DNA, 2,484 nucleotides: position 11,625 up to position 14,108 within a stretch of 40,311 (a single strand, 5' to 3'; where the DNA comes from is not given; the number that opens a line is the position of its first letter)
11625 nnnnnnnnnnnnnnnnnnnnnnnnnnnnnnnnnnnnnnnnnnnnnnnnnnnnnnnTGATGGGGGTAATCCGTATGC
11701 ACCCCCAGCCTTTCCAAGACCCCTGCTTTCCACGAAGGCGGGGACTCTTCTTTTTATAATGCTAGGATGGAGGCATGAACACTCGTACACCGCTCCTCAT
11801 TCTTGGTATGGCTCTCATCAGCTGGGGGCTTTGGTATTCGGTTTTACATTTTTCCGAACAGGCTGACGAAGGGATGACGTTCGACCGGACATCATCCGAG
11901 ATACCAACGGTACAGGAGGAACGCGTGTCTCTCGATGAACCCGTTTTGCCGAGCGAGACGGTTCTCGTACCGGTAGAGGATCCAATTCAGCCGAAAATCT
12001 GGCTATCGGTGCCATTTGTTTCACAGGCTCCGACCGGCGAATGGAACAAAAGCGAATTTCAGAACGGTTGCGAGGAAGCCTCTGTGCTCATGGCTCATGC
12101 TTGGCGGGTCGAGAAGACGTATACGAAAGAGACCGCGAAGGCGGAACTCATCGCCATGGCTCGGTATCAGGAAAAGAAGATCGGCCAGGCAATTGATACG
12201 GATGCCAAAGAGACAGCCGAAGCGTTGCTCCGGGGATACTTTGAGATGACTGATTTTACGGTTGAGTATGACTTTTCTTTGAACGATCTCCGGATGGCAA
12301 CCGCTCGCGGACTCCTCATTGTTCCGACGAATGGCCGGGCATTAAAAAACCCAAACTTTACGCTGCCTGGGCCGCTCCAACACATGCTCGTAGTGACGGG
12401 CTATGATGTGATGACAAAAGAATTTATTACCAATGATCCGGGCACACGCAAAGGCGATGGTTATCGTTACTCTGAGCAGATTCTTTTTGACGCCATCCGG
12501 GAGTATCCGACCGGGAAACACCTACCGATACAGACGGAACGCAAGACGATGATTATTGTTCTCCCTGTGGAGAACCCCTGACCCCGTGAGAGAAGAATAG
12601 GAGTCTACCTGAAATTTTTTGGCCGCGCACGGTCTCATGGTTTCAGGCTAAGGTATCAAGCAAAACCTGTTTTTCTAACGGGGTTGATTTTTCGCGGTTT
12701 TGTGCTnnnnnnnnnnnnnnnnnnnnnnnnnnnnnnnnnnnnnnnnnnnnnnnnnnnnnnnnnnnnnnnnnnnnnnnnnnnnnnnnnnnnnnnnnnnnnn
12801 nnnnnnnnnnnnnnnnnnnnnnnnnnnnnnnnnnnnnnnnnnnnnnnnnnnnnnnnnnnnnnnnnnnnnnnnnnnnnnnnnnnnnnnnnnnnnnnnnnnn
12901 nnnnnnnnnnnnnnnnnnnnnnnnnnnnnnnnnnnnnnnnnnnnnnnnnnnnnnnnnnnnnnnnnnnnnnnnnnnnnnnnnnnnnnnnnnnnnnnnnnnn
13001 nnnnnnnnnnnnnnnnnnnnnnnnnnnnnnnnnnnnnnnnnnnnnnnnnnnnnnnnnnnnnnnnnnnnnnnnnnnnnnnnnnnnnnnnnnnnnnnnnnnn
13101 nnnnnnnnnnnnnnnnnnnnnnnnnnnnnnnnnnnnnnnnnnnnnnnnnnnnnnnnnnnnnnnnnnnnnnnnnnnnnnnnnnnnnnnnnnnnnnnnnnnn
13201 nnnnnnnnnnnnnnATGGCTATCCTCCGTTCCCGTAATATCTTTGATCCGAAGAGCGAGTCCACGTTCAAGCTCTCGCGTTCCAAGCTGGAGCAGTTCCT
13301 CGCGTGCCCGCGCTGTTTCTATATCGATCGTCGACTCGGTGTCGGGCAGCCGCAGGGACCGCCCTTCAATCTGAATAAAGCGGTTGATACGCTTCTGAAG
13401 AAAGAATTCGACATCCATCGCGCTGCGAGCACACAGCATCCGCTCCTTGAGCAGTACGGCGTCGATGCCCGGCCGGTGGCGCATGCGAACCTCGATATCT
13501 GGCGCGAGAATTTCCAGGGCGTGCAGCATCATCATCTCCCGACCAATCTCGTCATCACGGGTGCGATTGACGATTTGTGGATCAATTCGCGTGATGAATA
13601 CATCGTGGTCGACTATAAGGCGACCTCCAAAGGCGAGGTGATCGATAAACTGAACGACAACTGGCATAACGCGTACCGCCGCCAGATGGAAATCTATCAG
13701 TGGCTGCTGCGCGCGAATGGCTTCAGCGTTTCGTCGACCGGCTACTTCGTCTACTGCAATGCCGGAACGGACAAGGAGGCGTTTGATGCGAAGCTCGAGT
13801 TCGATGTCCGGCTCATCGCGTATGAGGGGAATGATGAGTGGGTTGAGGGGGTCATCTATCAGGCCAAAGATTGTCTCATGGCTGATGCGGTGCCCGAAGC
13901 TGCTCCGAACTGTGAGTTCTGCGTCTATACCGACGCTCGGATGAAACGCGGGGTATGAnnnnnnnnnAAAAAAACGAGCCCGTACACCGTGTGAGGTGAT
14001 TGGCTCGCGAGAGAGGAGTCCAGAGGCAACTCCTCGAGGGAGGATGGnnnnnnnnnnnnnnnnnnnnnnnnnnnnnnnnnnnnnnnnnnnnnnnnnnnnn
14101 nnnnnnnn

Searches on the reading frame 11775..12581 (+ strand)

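Call 7: search_protein_families(library=pfam, proteins=[window:11775-12581:+])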
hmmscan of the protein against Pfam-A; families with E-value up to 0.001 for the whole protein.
window:11775-12581:+ (268 aa): 1 family
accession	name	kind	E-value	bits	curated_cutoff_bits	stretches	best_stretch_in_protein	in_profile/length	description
PF13529.12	Peptidase_C39_2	-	2.3e-06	28.7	24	1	77-222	1-142/143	Peptidase_C39 like family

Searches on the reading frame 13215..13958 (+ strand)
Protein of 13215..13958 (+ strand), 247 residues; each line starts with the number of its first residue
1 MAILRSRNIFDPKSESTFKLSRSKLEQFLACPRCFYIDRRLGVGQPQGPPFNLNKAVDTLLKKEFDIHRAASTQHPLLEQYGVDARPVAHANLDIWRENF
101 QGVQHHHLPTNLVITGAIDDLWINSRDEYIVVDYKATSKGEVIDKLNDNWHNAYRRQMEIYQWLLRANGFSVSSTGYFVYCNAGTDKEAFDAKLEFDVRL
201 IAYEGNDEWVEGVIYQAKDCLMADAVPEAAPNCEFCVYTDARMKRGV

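Call 62: search_protein_families(library=pfam, proteins=[window:13215-13958:+])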
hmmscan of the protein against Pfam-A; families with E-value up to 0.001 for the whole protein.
window:13215-13958:+ (247 aa): 1 family
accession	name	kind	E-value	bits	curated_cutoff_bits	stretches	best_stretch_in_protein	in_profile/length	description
PF12705.13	PDDEXK_1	-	5.3e-14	53.2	22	1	20-239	2-243/247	PD-(D/E)XK nuclease superfamily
